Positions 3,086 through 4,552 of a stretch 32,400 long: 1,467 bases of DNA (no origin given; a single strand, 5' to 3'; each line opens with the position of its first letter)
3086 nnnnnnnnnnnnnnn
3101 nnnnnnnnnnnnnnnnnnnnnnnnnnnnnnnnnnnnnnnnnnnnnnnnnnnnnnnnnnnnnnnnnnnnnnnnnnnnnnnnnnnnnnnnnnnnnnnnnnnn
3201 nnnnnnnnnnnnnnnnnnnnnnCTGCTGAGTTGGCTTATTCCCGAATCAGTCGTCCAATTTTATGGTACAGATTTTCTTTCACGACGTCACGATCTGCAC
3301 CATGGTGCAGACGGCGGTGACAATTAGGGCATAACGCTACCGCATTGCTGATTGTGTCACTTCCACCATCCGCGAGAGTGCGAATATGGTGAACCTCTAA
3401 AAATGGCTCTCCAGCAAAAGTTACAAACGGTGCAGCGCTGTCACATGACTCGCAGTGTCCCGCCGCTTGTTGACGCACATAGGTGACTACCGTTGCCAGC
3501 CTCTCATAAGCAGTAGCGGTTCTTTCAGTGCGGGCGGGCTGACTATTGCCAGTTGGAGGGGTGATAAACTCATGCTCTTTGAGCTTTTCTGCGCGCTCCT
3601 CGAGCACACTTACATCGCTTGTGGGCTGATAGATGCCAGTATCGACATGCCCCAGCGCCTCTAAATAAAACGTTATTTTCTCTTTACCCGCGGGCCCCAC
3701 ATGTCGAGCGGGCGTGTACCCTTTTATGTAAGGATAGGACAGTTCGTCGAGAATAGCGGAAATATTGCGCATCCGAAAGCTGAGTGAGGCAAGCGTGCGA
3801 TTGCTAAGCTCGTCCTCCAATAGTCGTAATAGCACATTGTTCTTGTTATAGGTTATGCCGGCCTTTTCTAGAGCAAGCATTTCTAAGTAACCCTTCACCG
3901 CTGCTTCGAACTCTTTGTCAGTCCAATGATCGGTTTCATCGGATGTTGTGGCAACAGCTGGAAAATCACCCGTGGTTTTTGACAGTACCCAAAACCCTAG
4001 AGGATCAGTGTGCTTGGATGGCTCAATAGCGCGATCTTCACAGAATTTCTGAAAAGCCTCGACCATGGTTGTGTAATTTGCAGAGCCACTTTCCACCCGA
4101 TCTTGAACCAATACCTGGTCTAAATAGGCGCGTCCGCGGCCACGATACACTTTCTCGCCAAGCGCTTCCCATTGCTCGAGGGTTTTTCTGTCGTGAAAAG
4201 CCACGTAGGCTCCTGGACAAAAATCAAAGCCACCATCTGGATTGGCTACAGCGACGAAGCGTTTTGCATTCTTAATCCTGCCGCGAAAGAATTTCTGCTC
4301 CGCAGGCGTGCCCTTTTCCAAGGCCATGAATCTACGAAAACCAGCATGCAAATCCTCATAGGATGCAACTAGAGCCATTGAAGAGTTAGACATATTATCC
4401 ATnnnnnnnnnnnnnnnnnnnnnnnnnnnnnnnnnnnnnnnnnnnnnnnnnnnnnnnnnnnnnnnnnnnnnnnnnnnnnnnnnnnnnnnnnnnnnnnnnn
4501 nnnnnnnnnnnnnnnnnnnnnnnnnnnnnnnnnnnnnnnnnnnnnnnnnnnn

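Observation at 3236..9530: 1711-aa nuclease-NTPase-helical giant translationally coupled to a McrA-like HNH nuclease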

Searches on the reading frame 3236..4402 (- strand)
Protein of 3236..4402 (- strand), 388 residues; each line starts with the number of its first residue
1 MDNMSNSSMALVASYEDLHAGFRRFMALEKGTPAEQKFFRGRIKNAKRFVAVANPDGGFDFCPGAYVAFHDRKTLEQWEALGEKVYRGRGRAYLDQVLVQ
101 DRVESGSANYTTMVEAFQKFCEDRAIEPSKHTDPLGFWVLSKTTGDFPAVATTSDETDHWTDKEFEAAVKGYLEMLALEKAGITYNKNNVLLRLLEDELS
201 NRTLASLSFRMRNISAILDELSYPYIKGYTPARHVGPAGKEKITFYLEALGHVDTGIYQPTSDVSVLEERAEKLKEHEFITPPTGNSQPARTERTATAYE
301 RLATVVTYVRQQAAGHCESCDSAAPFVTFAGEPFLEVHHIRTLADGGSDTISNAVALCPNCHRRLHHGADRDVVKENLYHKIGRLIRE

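Call 6: search_protein_families(library=pfam, proteins=[window:3236-4402:-], max_evalue=0.1)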
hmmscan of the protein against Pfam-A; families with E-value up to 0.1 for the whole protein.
window:3236-4402:- (388 aa): 3 families
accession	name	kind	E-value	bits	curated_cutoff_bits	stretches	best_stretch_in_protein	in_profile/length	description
PF01844.29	HNH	-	6.2e-12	45.9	21.4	1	317-367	1-46/47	HNH endonuclease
PF14279.12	HNH_5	-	1.2e-05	25.6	27.5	1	335-376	13-54/56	HNH endonuclease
PF13391.12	HNH_2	-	0.0037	17.5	21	1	332-368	8-61/66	HNH endonuclease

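Call 7: search_protein_families(library=padloc, proteins=[window:3236-4402:-], max_evalue=0.1)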
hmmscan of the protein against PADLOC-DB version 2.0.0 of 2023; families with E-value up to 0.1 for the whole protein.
window:3236-4402:- (388 aa): 9 families
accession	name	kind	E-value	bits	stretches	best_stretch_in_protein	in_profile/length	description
PDLC03656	mREase_IV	-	1.8e-29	101.4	1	257-385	148-275/277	Type IV methyl-directed restriction enzyme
PDLC05008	PDC-S36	-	3.2e-22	77.6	1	157-312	4-152/280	-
PDLC03662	mREase_IV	-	2.8e-09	34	1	303-376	470-545/560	Type IV methyl-directed restriction enzyme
PDLC03514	REase_II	-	4e-05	21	1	303-376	271-352/386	Type II restriction enzyme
PDLC00740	Effector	-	0.00024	18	1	291-370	6-102/391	Endonuclease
PDLC02859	DpdF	-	0.0028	14.2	1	336-367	23-54/545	DpdF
PDLC00645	ZorE2|ZorE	-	0.0041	14.2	1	302-367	197-256/375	HNH endonuclease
PDLC01999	SAVED1--SAVED_HNH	-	0.011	12.8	1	293-370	8-99/387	-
PDLC00642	ZorE2|ZorE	-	0.047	11.1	1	304-364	203-257/283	HNH endonuclease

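Call 8: search_protein_families(library=ncbifam, proteins=[window:3236-4402:-], max_evalue=0.1)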
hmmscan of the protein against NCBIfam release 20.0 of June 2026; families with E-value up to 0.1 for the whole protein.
window:3236-4402:- (388 aa): 2 families
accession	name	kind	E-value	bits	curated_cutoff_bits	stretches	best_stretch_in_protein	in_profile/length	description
NF040563.1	guided_IscB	equivalog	4.3e-09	35.9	175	1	307-380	185-251/314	RNA-guided endonuclease IscB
NF045808.1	PT-DNA_restrict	exception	0.037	13.1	180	1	335-369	193-227/284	phosphorothioated DNA-binding restriction endonuclease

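Call 21: find_homologous_proteins(query=window:3236-4402:-)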
Query window:3236-4402:- (388 aa): 585 proteins with E <= 0.001 among 6758 candidates; the best 120 are listed.
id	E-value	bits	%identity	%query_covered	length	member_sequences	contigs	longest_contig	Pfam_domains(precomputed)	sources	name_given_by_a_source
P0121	1.5e-263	891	100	100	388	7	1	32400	PF01844.30,PF14279.13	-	-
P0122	4.9e-235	798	90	99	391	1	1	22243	PF01844.30,PF14279.13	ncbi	-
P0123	1.4e-63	233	49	60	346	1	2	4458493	PF01844.30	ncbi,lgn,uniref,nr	ncbi:hypothetical protein GEOBRER4_n1608 [Citrifermentans bremense]|uniref:HNH nuclease domain-conta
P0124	1.1e-62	230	48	61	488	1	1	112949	PF26345.1,PF01844.30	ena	-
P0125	3.7e-62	229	46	65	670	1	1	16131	-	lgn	-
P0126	2.2e-61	226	43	69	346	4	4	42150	PF01844.30,PF27123.1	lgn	-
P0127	2.9e-59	219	46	59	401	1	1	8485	PF01844.30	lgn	-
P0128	1.3e-58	217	45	62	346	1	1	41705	PF01844.30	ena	-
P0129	1.8e-58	217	48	61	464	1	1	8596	PF01844.30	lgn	-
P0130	5.0e-58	215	48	61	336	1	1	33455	PF01844.30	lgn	-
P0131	2.1e-57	213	49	59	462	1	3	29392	PF01844.30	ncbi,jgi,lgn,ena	-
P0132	2.9e-57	213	47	59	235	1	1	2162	PF01844.30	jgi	jgi:5-methylcytosine-specific restriction enzyme A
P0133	6.9e-57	211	41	72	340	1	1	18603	PF01844.30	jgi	jgi:5-methylcytosine-specific restriction protein A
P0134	1.7e-56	210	48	58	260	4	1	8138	PF01844.30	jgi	jgi:5-methylcytosine-specific restriction protein A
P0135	3.8e-56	209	48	61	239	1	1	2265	PF01844.30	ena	-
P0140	1.5e-55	207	48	59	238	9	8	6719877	PF01844.30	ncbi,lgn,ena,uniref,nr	ncbi:HNH endonuclease [Pseudomonas sp. O64]|uniref:HNH endonuclease n=1 Tax=Pseudomonas TaxID=286 Re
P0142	1.6e-55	207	46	60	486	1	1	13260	PF01844.30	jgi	-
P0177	2.8e-50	190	49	35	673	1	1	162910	-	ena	-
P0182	8.9e-49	185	45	59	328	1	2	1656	PF01844.30,PF24698.2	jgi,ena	jgi:5-methylcytosine-specific restriction protein A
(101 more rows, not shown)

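Call 23: find_encoding_contigs(protein=P0122, flank=10000, max_places=3)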
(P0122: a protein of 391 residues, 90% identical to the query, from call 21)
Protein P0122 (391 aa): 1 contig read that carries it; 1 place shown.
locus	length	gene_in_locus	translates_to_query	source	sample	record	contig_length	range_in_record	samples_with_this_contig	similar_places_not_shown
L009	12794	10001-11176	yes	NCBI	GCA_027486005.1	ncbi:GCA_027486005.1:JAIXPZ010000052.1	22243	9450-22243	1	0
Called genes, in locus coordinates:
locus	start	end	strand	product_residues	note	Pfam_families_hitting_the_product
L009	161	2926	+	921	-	PF20464:MmeI_N, PF20465:MmeI_hel, PF02384:N6_Mtase (faint), PF20473:MmeI_Mtase, PF20466:MmeI_TRD, PF20467:MmeI_C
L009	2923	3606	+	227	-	PF25164:CoiA_N (weak)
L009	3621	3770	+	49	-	-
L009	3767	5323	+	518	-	PF00005:ABC_tran (faint), PF02463:SMC_N, PF11398:DUF2813 (weak), PF13175:AAA_15, PF13476:AAA_23, PF13304:AAA_21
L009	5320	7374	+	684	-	PF00270:DEAD (weak), PF04851:ResIII (faint)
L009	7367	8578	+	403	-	PF10544:T5orf172, PF13455:MUG113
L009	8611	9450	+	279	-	-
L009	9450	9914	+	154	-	PF13274:SocA_Panacea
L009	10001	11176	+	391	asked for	PF01844:HNH, PF14279:HNH_5 (weak)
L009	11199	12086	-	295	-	-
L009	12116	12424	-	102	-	PF18932:DUF5681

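Call 24: find_encoding_contigs(protein=P0123, flank=7000, max_places=2)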
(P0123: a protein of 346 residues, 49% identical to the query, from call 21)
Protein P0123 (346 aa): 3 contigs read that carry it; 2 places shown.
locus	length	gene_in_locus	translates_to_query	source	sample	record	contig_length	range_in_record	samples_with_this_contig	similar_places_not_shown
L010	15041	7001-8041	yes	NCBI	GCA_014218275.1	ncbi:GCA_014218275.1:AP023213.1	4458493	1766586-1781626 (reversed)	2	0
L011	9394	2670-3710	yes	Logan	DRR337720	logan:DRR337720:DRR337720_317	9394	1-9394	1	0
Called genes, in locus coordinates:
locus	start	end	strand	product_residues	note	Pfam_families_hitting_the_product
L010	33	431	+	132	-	-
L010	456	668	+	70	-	-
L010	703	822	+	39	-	-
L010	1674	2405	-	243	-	PF00149:Metallophos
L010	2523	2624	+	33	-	-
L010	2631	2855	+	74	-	-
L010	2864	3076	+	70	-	-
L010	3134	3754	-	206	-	PF00239:Resolvase (weak)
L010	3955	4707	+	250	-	PF22187:DUF6946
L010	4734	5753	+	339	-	-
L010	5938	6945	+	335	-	PF01844:HNH, PF13395:HNH_4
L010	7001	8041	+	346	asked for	PF01844:HNH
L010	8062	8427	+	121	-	PF11969:DcpS_C, PF01230:HIT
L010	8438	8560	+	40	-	-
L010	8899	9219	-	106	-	-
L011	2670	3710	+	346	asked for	PF01844:HNH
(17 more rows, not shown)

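Call 25: find_encoding_contigs(protein=P0140, flank=6000, max_places=3)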
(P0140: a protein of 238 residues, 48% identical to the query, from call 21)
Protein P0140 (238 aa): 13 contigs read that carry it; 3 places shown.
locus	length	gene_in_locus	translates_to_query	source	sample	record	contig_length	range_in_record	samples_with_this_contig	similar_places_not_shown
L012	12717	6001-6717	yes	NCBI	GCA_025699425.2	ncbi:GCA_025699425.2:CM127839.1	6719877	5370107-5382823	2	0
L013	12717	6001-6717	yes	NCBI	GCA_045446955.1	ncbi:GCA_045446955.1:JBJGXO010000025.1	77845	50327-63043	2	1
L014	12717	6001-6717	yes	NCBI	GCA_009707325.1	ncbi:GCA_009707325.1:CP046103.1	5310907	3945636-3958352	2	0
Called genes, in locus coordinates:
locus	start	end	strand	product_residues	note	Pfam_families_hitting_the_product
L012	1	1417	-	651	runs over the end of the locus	PF16177:ACAS_N, PF00501:AMP-binding, PF13193:AMP-binding_C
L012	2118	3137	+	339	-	PF13384:HTH_23 (faint), PF13936:HTH_38, PF00665:rve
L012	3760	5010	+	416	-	PF00268:Ribonuc_red_sm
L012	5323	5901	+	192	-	PF02498:Bro-N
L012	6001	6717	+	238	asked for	PF01844:HNH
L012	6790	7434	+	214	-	PF12710:HAD, PF23270:HAD_RAM2_N (weak)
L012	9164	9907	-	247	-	PF01695:IstB_IS21, PF00308:Bac_DnaA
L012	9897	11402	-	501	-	PF00665:rve, PF22483:Mu-transpos_C_2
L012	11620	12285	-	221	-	PF22016:DUF6933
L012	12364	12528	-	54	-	-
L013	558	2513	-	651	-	PF16177:ACAS_N, PF00501:AMP-binding, PF13193:AMP-binding_C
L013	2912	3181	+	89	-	PF10976:DUF2790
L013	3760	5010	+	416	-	PF00268:Ribonuc_red_sm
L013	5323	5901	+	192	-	PF02498:Bro-N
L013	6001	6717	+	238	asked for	PF01844:HNH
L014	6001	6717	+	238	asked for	PF01844:HNH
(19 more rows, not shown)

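Call 45: search_protein_families(library=phrogs, proteins=[window:3236-4402:-], max_evalue=0.001)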
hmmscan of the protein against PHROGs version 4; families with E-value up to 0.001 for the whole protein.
window:3236-4402:- (388 aa): 18 families
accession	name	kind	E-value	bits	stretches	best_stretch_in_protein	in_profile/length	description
phrog_15103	-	unknown function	6.4e-30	105.5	1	286-378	175-267/280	-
phrog_740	-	DNA, RNA and nucleotide metabolism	5.9e-10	39.6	1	300-371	24-90/332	HNH endonuclease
phrog_144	-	DNA, RNA and nucleotide metabolism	2.7e-08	34.7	1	291-375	60-142/175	HNH endonuclease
phrog_3106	-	DNA, RNA and nucleotide metabolism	2.8e-08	34.8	1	290-387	138-242/252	HNH endonuclease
phrog_8048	-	DNA, RNA and nucleotide metabolism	5.8e-08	33.2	1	289-371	153-231/273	HNH endonuclease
phrog_1271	-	DNA, RNA and nucleotide metabolism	8.5e-08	32.9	1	311-372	263-322/361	HNH endonuclease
phrog_333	-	DNA, RNA and nucleotide metabolism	1.4e-07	32.7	1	302-364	21-77/138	HNH endonuclease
phrog_119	-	DNA, RNA and nucleotide metabolism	1.4e-07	31.7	1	286-376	175-265/443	HNH endonuclease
phrog_7785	-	DNA, RNA and nucleotide metabolism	1e-06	29.8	1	305-364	61-110/147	HNH endonuclease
phrog_5956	-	DNA, RNA and nucleotide metabolism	2.1e-06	28.5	1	290-372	33-114/138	HNH endonuclease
phrog_589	-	DNA, RNA and nucleotide metabolism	9.5e-06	26.5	1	311-365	88-138/179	HNH endonuclease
phrog_5200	-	DNA, RNA and nucleotide metabolism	1.6e-05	25.9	1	308-372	34-91/154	HNH endonuclease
phrog_1588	-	unknown function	3.6e-05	24.5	1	306-368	28-85/132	-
phrog_6050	-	DNA, RNA and nucleotide metabolism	3.7e-05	23.7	1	303-366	300-358/402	HNH endonuclease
phrog_2214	-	DNA, RNA and nucleotide metabolism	5.1e-05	23.6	1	300-364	179-235/429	HNH endonuclease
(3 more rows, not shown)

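Call 51: search_protein_families(library=padloc, proteins=[P0140, P0123, P0124, P0126, P0125], max_evalue=0.00001)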
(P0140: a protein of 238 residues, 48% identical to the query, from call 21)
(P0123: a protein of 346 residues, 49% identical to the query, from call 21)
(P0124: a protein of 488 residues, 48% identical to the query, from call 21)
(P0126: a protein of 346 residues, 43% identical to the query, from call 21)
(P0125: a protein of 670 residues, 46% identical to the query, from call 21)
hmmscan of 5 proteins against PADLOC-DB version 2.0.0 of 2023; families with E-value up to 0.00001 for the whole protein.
P0140 (238 aa): 7 families
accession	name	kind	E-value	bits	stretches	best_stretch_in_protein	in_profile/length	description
PDLC03656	mREase_IV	-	3.2e-37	126.8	1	105-235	146-275/277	Type IV methyl-directed restriction enzyme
PDLC05008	PDC-S36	-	1.1e-21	75.8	1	7-140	4-133/280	-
PDLC03662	mREase_IV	-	2.6e-10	37.5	1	143-214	460-533/560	Type IV methyl-directed restriction enzyme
PDLC00642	ZorE2|ZorE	-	2.6e-06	25.1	1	134-213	182-256/283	HNH endonuclease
PDLC00740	Effector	-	3e-06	24.3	0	140-220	5-102/391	Endonuclease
PDLC00645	ZorE2|ZorE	-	4.8e-06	23.8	1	140-214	183-253/375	HNH endonuclease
PDLC01999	SAVED1--SAVED_HNH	-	9e-06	22.9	0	140-220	5-99/387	-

P0123 (346 aa): 3 families
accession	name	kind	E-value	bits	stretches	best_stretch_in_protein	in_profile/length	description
PDLC03656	mREase_IV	-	8.6e-32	109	1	217-343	151-275/277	Type IV methyl-directed restriction enzyme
PDLC05008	PDC-S36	-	2e-22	78.2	1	114-248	4-133/280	-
PDLC03662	mREase_IV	-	2.8e-10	37.3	1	225-331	437-542/560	Type IV methyl-directed restriction enzyme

P0124 (488 aa): 3 families
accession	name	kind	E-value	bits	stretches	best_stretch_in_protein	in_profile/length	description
PDLC03656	mREase_IV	-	5.7e-33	112.8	1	352-479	149-275/277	Type IV methyl-directed restriction enzyme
PDLC05008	PDC-S36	-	1.3e-26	92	1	251-386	4-135/280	-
PDLC03662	mREase_IV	-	1.5e-22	77.8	2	378-465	453-540/560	Type IV methyl-directed restriction enzyme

P0126 (346 aa): 3 families
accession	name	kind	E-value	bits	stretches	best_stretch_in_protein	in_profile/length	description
PDLC03656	mREase_IV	-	1.8e-30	104.6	1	216-343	150-275/277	Type IV methyl-directed restriction enzyme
PDLC05008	PDC-S36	-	4.4e-24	83.7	1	116-251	6-140/280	-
PDLC03662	mREase_IV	-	5.3e-13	46.3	1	205-322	413-533/560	Type IV methyl-directed restriction enzyme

P0125 (670 aa): 1 family
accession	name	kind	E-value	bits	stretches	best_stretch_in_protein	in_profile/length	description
PDLC05008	PDC-S36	-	2.5e-22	77.9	1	236-336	4-102/280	-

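Call 52: search_protein_families(library=pfam, proteins=[P0140, P0123, P0124, P0126, P0125, P0182, P0142], max_evalue=0.001)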
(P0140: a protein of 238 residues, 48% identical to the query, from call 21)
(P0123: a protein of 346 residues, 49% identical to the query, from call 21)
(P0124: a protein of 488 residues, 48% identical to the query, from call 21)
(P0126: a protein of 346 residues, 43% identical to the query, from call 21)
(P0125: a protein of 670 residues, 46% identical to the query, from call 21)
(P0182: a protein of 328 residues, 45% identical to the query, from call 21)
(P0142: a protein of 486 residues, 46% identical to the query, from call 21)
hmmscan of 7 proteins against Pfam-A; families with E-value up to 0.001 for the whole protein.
P0140 (238 aa): 2 families
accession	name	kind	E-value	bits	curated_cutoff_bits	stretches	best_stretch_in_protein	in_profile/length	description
PF01844.29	HNH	-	9.7e-10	38.9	21.4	1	167-217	1-46/47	HNH endonuclease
PF23382.1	DUF7097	-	0.00012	22.4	27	1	160-221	72-141/175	Family of unknown function (DUF7097)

P0123 (346 aa): 1 family
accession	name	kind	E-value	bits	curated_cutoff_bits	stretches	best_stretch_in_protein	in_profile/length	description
PF01844.29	HNH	-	5.8e-09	36.4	21.4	1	275-325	1-46/47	HNH endonuclease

P0124 (488 aa): 1 family
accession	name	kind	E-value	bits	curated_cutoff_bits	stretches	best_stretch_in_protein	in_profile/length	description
PF01844.29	HNH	-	1.2e-09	38.5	21.4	1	411-461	1-46/47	HNH endonuclease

P0126 (346 aa): 1 family
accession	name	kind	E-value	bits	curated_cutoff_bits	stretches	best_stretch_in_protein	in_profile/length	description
PF01844.29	HNH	-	6.7e-09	36.2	21.4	1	275-325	1-46/47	HNH endonuclease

P0125 (670 aa): 0 families

P0182 (328 aa): 2 families
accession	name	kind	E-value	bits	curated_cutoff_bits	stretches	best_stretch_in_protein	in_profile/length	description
PF01844.29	HNH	-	1.7e-11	44.5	21.4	1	249-298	1-45/47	HNH endonuclease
PF24698.1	DUF7662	-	4.6e-10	39.6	26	1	3-76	1-70/72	Domain of unknown function (DUF7662)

P0142 (486 aa): 1 family
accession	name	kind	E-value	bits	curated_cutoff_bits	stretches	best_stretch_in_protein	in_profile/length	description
PF01844.29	HNH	-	8.7e-11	42.2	21.4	1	390-439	1-45/47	HNH endonuclease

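Call 53: search_solved_structures(query=window:3236-4402:-, max_evalue=1, show_alignments=2)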
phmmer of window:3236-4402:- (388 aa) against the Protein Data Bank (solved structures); distinct sequences matched with E-value up to 1: 12.
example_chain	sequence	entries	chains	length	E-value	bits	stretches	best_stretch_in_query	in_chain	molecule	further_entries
6ghc_A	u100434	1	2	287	2.6e-28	102.4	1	256-385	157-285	5-methylcytosine-specific restriction enzyme A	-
5zmm_A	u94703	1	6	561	3.2e-08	36.3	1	299-372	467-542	Uncharacterized protein McrA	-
9k2z_A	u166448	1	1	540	0.0022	20.4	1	334-380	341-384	HfmIscB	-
9nvu_P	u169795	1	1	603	0.0044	19.4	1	334-371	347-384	OrufIscB-REC-swap 49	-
6ghs_A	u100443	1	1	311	0.005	19.2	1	289-369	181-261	TagI restriction endonuclease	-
6me0_C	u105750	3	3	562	0.011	18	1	333-367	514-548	Maturase reverse transcriptase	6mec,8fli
8fm1_A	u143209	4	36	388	0.095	15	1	309-370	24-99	SAVED domain-containing protein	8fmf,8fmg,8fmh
4qko_B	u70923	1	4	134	0.13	14.5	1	321-369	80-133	Pyocin-S2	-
1dax_A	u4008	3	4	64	0.16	14.2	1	308-359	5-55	FERREDOXIN I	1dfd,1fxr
9dif_A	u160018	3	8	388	0.96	11.7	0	309-370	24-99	HNH endonuclease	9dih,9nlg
9sjn_A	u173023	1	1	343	0.96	11.7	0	335-365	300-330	Cas8f fusion with HNH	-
8ydb_J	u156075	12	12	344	0.97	11.7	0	335-365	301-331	Cas8f fusion with HNH | HNH endonuclease | a protein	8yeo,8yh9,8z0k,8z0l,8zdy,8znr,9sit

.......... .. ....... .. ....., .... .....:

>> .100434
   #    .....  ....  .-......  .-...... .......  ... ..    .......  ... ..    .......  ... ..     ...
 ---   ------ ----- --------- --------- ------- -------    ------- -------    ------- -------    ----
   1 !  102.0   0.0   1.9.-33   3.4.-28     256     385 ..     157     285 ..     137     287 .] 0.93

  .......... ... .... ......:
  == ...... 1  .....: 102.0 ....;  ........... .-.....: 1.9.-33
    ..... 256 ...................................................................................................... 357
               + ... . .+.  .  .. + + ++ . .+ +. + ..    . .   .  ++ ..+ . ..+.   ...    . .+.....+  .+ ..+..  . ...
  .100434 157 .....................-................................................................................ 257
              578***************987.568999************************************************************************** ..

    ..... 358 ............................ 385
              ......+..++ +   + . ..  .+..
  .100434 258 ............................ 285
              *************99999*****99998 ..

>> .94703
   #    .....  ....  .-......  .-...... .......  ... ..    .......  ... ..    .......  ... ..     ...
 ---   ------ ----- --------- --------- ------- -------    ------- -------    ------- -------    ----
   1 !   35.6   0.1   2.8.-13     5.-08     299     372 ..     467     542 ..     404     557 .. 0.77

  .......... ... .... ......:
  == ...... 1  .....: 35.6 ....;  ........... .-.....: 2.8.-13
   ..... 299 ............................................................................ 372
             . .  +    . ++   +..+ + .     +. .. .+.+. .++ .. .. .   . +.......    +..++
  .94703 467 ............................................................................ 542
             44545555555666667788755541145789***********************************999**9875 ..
